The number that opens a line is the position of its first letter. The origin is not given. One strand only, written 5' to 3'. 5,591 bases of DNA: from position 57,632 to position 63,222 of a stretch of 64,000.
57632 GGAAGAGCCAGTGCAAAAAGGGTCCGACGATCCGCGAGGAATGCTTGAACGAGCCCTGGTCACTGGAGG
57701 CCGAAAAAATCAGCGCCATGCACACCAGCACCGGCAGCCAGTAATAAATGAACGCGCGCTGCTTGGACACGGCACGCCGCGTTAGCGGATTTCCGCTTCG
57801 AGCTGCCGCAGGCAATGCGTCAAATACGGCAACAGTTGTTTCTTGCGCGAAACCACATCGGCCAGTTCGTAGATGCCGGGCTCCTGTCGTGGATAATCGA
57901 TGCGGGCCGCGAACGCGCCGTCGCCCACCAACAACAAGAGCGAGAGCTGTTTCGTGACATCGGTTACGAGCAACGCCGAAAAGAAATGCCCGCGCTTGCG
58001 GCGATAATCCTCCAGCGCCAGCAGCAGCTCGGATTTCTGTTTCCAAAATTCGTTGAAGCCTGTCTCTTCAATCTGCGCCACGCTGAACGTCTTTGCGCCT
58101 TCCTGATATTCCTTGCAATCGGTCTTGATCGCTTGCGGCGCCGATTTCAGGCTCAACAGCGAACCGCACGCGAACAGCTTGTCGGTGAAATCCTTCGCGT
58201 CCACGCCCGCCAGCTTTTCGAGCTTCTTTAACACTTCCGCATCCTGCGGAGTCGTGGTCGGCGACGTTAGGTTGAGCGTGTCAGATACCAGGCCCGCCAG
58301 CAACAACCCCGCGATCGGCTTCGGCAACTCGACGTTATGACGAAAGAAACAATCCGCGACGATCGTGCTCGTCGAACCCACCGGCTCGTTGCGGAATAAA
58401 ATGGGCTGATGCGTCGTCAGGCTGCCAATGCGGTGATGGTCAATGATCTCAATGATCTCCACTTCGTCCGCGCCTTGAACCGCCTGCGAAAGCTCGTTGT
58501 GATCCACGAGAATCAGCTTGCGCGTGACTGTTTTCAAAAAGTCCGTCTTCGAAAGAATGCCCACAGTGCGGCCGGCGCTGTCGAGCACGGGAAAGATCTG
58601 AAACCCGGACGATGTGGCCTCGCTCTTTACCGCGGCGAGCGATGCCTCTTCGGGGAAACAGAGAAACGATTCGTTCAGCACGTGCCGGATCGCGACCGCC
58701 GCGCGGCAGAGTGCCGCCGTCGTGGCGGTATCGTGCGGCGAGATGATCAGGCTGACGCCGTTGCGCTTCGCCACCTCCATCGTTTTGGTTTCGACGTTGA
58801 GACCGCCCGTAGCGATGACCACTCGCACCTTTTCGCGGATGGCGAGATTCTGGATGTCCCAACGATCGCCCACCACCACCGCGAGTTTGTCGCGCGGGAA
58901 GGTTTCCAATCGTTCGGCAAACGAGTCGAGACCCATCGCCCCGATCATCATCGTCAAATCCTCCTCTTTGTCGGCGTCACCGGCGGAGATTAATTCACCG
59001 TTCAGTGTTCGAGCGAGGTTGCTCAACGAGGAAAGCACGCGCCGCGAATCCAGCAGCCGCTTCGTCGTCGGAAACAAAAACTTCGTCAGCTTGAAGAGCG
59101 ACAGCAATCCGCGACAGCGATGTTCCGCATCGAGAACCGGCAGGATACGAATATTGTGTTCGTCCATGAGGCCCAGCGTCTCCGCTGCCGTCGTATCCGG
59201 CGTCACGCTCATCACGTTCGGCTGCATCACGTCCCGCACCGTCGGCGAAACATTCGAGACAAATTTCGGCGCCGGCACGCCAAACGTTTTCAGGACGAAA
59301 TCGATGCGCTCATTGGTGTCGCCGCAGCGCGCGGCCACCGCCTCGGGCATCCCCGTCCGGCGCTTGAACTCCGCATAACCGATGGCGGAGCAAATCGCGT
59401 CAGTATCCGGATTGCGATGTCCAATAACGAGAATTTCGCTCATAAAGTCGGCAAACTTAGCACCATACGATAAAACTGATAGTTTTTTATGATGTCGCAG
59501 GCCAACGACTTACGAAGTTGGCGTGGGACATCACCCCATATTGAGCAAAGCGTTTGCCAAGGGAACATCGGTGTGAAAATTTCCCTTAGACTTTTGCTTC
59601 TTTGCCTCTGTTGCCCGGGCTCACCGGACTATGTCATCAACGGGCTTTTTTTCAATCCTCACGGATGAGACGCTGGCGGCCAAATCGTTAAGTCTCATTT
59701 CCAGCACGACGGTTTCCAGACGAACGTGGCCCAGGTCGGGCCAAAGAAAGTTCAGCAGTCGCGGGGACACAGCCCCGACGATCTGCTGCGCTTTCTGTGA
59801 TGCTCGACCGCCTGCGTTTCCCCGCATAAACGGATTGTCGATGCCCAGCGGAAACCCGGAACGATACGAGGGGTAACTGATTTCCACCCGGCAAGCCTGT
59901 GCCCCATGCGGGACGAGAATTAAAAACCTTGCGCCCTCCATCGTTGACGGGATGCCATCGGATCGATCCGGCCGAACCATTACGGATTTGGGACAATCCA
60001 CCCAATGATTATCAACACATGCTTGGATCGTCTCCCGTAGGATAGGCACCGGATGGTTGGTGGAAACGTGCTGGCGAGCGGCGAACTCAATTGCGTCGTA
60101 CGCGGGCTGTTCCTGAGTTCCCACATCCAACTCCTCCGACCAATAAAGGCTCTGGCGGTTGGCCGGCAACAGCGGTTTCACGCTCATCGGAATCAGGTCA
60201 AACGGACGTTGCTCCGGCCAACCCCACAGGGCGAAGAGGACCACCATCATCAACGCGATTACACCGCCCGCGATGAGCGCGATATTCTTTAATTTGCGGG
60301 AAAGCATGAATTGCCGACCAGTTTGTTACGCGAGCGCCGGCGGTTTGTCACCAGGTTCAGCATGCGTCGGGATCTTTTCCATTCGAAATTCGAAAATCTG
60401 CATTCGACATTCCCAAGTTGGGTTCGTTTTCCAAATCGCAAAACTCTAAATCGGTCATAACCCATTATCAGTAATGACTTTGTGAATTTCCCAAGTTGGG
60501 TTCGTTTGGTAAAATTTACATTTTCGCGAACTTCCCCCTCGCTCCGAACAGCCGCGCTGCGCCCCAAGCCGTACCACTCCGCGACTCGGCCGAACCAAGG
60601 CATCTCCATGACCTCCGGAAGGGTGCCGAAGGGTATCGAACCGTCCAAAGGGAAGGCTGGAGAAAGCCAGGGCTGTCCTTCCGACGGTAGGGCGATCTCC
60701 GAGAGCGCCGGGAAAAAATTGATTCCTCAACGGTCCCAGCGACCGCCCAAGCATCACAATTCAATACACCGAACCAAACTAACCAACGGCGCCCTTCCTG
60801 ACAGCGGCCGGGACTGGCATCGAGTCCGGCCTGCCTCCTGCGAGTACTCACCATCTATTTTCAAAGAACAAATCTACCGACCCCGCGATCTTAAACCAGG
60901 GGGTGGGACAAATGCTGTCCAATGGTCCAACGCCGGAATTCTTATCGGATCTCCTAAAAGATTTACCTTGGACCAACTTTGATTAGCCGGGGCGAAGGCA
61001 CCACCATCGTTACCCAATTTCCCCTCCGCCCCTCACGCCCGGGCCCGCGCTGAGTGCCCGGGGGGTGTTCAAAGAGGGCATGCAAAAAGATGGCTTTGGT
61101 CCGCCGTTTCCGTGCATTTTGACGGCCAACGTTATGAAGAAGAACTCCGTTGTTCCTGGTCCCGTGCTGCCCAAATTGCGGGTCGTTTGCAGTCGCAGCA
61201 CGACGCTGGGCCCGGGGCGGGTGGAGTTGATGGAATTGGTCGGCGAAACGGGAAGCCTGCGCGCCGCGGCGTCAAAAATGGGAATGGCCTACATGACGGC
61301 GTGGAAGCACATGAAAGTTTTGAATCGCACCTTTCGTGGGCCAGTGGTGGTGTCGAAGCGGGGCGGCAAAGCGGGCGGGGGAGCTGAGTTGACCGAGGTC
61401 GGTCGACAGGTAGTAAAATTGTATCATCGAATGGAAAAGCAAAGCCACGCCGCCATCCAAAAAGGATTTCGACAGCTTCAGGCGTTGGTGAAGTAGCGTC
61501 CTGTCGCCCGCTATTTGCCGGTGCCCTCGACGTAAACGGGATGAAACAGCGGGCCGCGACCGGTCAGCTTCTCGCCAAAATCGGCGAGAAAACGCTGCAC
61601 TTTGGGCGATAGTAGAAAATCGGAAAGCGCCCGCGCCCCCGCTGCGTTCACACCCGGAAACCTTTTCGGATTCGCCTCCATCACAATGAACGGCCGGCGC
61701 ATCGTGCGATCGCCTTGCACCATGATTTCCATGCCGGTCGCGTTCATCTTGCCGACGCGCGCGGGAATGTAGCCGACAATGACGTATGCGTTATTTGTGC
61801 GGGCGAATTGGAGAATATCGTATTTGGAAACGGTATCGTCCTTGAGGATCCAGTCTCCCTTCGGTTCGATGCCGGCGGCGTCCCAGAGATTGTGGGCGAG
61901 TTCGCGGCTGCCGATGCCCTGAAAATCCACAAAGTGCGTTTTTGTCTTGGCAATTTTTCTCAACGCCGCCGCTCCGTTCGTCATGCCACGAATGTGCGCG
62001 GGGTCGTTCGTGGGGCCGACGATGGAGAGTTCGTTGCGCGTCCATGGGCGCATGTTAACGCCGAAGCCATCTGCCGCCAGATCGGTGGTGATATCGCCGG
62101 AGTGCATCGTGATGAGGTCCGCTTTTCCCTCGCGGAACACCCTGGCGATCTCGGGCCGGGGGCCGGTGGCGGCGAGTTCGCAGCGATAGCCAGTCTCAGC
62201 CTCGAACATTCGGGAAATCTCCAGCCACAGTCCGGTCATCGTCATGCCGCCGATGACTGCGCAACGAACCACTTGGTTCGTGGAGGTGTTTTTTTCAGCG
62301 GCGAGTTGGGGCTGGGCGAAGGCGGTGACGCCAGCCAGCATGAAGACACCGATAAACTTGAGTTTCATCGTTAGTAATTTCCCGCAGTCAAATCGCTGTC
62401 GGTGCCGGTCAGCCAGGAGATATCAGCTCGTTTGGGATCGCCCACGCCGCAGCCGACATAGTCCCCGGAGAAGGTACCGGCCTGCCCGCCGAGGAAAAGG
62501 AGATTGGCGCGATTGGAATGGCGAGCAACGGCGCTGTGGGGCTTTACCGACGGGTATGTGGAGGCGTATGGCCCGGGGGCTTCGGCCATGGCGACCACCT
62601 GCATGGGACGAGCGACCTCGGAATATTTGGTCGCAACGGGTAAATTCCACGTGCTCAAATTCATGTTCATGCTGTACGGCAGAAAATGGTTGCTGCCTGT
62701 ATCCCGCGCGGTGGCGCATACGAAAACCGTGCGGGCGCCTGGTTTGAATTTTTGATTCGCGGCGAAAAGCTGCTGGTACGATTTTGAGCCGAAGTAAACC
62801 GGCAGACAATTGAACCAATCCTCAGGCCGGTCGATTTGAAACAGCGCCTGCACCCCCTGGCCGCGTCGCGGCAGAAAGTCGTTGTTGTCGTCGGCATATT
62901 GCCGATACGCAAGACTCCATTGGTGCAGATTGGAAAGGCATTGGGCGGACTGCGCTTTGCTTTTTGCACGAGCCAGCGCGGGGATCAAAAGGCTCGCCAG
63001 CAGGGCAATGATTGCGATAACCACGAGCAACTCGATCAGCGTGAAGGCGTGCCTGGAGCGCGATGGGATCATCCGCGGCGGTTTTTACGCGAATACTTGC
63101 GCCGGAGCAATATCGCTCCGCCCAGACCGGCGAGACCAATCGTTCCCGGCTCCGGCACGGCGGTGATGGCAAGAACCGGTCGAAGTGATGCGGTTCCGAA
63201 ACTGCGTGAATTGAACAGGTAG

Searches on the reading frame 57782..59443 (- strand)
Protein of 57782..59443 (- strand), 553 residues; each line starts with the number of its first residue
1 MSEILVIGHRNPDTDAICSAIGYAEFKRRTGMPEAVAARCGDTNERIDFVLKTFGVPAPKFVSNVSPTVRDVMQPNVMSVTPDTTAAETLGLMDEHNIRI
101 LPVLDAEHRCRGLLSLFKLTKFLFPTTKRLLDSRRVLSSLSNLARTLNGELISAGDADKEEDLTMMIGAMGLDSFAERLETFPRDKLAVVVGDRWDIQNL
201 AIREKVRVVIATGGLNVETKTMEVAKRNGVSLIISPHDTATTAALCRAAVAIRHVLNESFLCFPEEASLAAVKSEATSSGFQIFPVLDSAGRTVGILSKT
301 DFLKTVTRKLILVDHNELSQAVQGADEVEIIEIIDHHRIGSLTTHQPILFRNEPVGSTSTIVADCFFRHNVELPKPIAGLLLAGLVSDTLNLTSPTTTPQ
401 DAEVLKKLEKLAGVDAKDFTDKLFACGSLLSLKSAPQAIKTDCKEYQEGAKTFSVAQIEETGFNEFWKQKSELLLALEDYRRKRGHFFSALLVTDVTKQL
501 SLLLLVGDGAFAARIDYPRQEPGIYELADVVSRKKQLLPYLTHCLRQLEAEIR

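Call 20: search_protein_families(library=pfam, proteins=[window:57782-59443:-])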
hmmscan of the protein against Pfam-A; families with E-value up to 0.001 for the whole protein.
window:57782-59443:- (553 aa): 4 families
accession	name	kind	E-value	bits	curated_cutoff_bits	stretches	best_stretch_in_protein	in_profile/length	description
PF01368.27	DHH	-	2.9e-22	79.7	28.1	1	4-384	2-124/125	DHH family, N-terminal domain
PF07085.17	DRTGG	-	6.2e-21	74.7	25.2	1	142-246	1-102/105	DRTGG domain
PF02833.19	DHHA2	-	1.5e-19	71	27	1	422-543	2-125/126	DHHA2 domain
PF00571.33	CBS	-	3.6e-18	66.1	24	2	69-123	1-55/57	CBS domain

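Call 27: find_related_loci(query=window:57782-59443:-, collection=genome_contigs, flank=10000)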
Query window:57782-59443:- (553 aa) in genome_contigs; peptide patterns used: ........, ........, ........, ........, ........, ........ (x = any residue, [..] = any of these).
412 stretches matched a pattern; 356 encode a relative of the query (tblastn E <= 1e-3); the best 80 are kept; 80 distinct loci.
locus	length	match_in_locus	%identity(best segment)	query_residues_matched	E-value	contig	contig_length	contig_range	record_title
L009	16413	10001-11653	80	1-551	0e+0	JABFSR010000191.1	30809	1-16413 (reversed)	MAG: Verrucomicrobia bacterium isolate WB-IL-17 seq_637, whole genome shotgun sequence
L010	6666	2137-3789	79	1-551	0e+0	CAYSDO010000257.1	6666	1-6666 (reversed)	MAG TPA_asm: uncultured Bifidobacterium sp. isolate binchicken_co118_346 genome assembly, contig: NODE_15267_length_6666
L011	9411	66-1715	81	1-550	0e+0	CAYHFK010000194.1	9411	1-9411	MAG TPA_asm: uncultured Bifidobacterium sp. isolate ERP119702_co2_223 genome assembly, contig: NODE_5276_length_9411_cov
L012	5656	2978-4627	81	1-550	0e+0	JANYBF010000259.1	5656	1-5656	MAG: Verrucomicrobia bacterium isolate GL140_5_metabat_486 GL140_5_k141_1445381, whole genome shotgun sequence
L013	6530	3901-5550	80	1-550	0e+0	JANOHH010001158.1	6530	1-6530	MAG: Verrucomicrobiota bacterium isolate SOY_64_concoct_187_sub SOY_64_k141_2638724, whole genome shotgun sequence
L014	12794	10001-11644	80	1-548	0e+0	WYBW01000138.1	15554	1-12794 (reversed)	MAG: Verrucomicrobiia bacterium isolate VER1 k127_526703, whole genome shotgun sequence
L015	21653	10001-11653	79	1-551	0e+0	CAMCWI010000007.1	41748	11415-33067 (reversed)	MAG: Akkermansia muciniphila isolate MH-08apr19-10 genome assembly, contig: MH-08apr19-C2057, whole genome shotgun seque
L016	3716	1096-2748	78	1-551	0e+0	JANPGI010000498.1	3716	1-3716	MAG: Verrucomicrobiota bacterium isolate VAR_69_metabat_378 VAR_69_k141_1798633, whole genome shotgun sequence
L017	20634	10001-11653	78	1-551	0e+0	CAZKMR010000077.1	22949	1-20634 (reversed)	MAG TPA_asm: uncultured Bifidobacterium sp. isolate SRP329715_co2_374 genome assembly, contig: NODE_4444_length_22949_co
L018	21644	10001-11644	79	1-548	0e+0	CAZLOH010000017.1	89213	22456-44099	MAG TPA_asm: uncultured Bifidobacterium sp. isolate SRP263991_co5_614 genome assembly, contig: NODE_592_length_89213_cov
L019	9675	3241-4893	78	1-551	0e+0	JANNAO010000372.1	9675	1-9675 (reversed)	MAG: Verrucomicrobiota bacterium isolate OTE_78_metabat_453 OTE_78_k141_3807706, whole genome shotgun sequence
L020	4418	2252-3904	78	1-551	0e+0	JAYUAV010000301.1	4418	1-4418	MAG: Verrucomicrobiota bacterium isolate GFS_6609 GFS_6609_300, whole genome shotgun sequence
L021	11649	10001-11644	78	1-548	0e+0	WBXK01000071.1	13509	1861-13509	MAG: Verrucomicrobia bacterium isolate Pedos-510 Ga0133913_10034868, whole genome shotgun sequence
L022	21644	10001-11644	79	1-548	0e+0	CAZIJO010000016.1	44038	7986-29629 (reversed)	MAG TPA_asm: uncultured Bifidobacterium sp. isolate SRP287453_co1_106 genome assembly, contig: NODE_1297_length_44038_co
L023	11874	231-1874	78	1-548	0e+0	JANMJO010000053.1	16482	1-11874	MAG: Verrucomicrobiales bacterium isolate OTE_64_metabat_368 OTE_64_k141_2196204, whole genome shotgun sequence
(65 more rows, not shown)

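Call 32: find_homologous_proteins(query=window:57782-59443:-, max_evalue=1e-100)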
Query window:57782-59443:- (553 aa): 5419 proteins with E <= 1e-100 among 8000 candidates; the best 120 are listed.
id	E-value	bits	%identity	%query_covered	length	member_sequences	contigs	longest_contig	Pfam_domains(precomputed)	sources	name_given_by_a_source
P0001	0.0e+0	1222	100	100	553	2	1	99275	PF01368.28,PF07085.18,PF00571.34,PF02833.20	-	-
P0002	0.0e+0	1138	92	100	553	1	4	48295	PF01368.28,PF07085.18,PF00571.34,PF02833.20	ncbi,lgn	-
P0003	0.0e+0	1131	92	100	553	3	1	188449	PF01368.28,PF07085.18,PF00571.34,PF02833.20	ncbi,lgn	-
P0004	1.9e-298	1008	82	99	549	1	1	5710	PF01368.28,PF07085.18,PF00571.34,PF02833.20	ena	-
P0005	2.7e-293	991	80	100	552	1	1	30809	PF01368.28,PF07085.18,PF00571.34,PF02833.20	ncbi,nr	ncbi:MAG: putative manganese-dependent inorganic diphosphatase [Verrucomicrobia bacterium]|nr:putati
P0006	3.0e-291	985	80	100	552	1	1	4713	PF01368.28,PF07085.18,PF00571.34,PF02833.20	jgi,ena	-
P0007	5.4e-291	984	79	100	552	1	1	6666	PF01368.28,PF07085.18,PF00571.34,PF02833.20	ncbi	-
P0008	5.6e-290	980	80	99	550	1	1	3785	PF01368.28,PF07085.18,PF00571.34,PF02833.20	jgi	jgi:manganese-dependent inorganic pyrophosphatase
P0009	1.1e-289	979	80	99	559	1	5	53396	PF01368.28,PF07085.18,PF00571.34,PF02833.20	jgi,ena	jgi:manganese-dependent inorganic pyrophosphatase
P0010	8.3e-289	976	81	99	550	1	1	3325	PF01368.28,PF07085.18,PF00571.34,PF02833.20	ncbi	-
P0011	1.6e-288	975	80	99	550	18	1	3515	PF01368.28,PF07085.18,PF00571.34,PF02833.20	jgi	-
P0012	2.6e-288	975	80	99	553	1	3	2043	PF01368.28,PF07085.18,PF00571.34,PF02833.20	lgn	-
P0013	3.6e-288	974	81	99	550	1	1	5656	PF01368.28,PF07085.18,PF00571.34,PF02833.20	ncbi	-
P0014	4.6e-288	974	80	99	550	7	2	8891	PF01368.28,PF07085.18,PF00571.34,PF02833.20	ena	-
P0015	7.3e-288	973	79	99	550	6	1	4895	PF01368.28,PF07085.18,PF00571.34,PF02833.20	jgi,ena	-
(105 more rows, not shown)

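Call 33: find_encoding_contigs(protein=P0002, flank=10000, max_places=6)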
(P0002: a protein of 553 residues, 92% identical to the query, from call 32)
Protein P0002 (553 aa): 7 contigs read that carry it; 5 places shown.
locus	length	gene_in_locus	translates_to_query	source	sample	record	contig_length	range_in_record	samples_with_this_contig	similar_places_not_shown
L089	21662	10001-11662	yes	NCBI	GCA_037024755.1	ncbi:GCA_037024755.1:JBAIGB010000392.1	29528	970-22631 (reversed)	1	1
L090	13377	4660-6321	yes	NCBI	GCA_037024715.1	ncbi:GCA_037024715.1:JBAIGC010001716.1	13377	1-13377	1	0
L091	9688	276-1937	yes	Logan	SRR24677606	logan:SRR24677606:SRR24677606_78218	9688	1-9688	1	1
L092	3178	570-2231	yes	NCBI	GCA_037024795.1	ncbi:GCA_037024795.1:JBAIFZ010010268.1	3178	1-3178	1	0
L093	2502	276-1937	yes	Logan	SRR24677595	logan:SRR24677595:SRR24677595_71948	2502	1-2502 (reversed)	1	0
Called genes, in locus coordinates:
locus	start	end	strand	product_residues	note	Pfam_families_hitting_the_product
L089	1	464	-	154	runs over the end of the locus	PF00179:UQ_con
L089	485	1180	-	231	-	PF12773:DZR, PF13240:Zn_Ribbon_1 (weak), PF13248:Zn_ribbon_3 (faint), PF14446:Prok-RING_1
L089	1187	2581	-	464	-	PF00498:FHA (faint), PF16697:Yop-YscD_cpl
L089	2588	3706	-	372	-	PF01398:JAB, PF14464:Prok-JAB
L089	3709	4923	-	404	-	PF00899:ThiF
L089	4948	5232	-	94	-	PF08817:YukD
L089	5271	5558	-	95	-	-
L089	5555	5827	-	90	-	-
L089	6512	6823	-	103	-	-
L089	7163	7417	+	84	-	-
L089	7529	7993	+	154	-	-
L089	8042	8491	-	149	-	-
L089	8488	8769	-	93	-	-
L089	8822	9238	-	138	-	-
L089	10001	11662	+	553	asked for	PF01368:DHH, PF00571:CBS, PF07085:DRTGG, PF02833:DHHA2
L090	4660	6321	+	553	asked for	PF01368:DHH, PF00571:CBS, PF07085:DRTGG, PF02833:DHHA2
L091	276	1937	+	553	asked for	PF01368:DHH, PF00571:CBS, PF07085:DRTGG, PF02833:DHHA2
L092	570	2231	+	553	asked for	PF01368:DHH, PF00571:CBS, PF07085:DRTGG, PF02833:DHHA2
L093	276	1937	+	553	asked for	PF01368:DHH, PF00571:CBS, PF07085:DRTGG, PF02833:DHHA2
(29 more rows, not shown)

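Call 34: find_encoding_contigs(protein=P0003, flank=10000, max_places=6)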
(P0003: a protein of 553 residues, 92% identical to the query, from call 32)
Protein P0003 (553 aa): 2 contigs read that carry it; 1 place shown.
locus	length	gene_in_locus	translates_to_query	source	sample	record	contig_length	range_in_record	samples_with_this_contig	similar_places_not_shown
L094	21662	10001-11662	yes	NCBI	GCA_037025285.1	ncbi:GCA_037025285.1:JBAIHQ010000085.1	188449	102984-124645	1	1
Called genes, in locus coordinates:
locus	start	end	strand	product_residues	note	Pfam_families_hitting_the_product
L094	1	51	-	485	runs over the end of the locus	PF14240:YHYH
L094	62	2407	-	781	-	PF14240:YHYH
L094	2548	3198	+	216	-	PF00072:Response_reg, PF00486:Trans_reg_C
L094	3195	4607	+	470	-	PF00672:HAMP, PF00512:HisKA, PF13581:HATPase_c_2 (weak), PF02518:HATPase_c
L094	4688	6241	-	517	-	PF00884:Sulfatase, PF01663:Phosphodiest (faint), PF16347:SGSH_C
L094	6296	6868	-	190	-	PF06175:MiaE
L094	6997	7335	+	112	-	PF12973:Cupin_7, PF07883:Cupin_2 (weak)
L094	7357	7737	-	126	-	PF01648:ACPS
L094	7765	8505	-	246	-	PF03740:PdxJ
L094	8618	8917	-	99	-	PF04972:BON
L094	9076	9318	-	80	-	-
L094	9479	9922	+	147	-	-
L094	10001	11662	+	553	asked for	PF01368:DHH, PF00571:CBS, PF07085:DRTGG, PF02833:DHHA2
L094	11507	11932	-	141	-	-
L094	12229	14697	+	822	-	PF13567:DUF4131, PF03772:Competence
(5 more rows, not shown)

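Call 40: find_encoding_contigs(protein=P0001, flank=10000, max_places=4)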
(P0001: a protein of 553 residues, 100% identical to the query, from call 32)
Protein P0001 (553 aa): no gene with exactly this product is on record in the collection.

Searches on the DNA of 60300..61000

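Call 15: search_rna_families(source=window, start=60300, end=61000, threshold=evalue, max_evalue=10)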
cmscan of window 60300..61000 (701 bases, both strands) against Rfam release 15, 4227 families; matches with E-value up to 10: 3.
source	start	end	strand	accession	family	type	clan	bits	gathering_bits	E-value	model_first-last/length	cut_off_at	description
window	60681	60757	-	RF03468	mir-2830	Gene; miRNA;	-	17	70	2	1-76/76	no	mir-2830 microRNA precursor family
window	60546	60565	+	RF02044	CDKN2B-AS_2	Gene; lncRNA;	-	13.2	50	4.5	27-46/46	no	CDKN2B antisense RNA 1 convserved region 2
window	60585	60649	-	RF01851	cyano_tmRNA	Gene;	CL00001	8.5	70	7.7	55-121/288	no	Cyanobacteria transfer-messenger RNA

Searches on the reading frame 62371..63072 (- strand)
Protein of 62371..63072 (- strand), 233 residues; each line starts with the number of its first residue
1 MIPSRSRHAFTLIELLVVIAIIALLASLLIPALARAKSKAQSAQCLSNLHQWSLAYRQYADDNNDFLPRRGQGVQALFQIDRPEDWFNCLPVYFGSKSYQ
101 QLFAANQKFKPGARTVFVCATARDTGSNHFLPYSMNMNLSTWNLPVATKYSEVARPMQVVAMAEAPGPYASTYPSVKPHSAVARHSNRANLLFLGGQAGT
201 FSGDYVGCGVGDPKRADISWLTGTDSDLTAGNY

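Call 38: find_encoding_contigs(protein=window:62371-63072:-, flank=10000, max_places=3)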
Protein window:62371-63072:- (233 aa): no gene with exactly this product is on record in the collection.

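Call 56: search_protein_families(library=pfam, proteins=[window:62371-63072:-])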
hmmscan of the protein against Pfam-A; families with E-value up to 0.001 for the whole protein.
window:62371-63072:- (233 aa): 1 family
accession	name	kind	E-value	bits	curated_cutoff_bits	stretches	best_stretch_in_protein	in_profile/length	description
PF07963.17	N_methyl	-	1.6e-07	31.1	21.2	1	5-29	2-26/27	Prokaryotic N-terminal methylation motif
